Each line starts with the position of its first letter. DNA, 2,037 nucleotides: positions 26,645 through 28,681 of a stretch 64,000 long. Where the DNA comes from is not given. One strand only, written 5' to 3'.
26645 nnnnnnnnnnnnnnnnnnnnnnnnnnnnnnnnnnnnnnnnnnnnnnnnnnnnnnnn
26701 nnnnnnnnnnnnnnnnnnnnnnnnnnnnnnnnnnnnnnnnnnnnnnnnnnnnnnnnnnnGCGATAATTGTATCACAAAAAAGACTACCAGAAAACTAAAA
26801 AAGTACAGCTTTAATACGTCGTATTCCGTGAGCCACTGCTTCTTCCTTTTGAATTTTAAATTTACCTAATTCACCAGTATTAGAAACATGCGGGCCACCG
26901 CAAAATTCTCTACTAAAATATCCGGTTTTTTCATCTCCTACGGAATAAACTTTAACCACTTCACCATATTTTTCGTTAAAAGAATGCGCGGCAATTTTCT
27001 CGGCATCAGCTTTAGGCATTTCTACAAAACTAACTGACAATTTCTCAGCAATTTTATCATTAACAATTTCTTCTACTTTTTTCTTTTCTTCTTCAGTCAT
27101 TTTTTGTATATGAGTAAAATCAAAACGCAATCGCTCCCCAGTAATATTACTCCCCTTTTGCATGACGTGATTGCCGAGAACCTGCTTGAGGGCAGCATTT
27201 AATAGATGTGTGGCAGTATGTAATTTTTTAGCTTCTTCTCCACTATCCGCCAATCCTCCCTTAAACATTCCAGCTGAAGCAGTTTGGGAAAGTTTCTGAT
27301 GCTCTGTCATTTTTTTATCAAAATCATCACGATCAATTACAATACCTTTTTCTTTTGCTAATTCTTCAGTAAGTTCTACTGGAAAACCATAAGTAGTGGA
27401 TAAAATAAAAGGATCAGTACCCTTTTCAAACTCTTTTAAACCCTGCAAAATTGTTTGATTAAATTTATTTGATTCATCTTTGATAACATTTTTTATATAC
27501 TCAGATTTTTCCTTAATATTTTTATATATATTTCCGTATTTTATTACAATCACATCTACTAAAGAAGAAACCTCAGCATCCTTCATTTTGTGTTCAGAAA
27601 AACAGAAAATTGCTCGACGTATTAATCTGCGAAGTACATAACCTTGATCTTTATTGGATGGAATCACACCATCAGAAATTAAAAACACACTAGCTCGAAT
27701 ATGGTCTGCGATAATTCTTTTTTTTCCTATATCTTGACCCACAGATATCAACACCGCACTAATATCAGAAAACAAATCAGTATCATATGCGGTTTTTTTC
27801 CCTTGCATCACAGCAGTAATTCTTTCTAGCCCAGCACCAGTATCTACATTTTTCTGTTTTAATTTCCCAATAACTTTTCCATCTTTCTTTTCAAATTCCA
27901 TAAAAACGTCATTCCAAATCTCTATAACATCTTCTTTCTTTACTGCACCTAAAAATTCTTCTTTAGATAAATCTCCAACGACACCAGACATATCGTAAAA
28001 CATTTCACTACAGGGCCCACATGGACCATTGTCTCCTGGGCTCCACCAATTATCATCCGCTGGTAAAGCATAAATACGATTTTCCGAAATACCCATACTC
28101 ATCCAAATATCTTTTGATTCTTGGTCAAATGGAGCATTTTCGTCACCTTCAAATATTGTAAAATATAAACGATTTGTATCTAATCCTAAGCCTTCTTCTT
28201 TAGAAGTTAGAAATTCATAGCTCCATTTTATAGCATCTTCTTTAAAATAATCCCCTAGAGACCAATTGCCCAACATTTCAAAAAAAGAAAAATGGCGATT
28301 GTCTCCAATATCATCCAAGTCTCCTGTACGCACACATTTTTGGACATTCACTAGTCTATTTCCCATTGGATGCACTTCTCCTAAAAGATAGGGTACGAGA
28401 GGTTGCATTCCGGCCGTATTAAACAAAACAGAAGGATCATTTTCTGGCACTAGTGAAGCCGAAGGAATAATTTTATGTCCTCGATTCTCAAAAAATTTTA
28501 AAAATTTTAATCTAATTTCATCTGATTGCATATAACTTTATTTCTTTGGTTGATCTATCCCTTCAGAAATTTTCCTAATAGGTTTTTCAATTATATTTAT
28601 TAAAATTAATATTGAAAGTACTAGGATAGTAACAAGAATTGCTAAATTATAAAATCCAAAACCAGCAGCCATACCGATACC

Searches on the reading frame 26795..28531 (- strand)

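Call 8: search_protein_families(library=pfam, proteins=[window:26795-28531:-], max_evalue=0.001)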
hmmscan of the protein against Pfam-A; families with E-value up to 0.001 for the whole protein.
window:26795-28531:- (578 aa): 2 families
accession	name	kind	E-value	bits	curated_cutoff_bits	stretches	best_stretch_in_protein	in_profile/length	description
PF01411.24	tRNA-synt_2c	-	2e-128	429.8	30.3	1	5-442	1-453/552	tRNA synthetases class II (A)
PF07973.19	tRNA_SAD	-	8e-17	61.4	24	1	526-573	1-43/44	Threonyl and Alanyl tRNA synthetase second additional domain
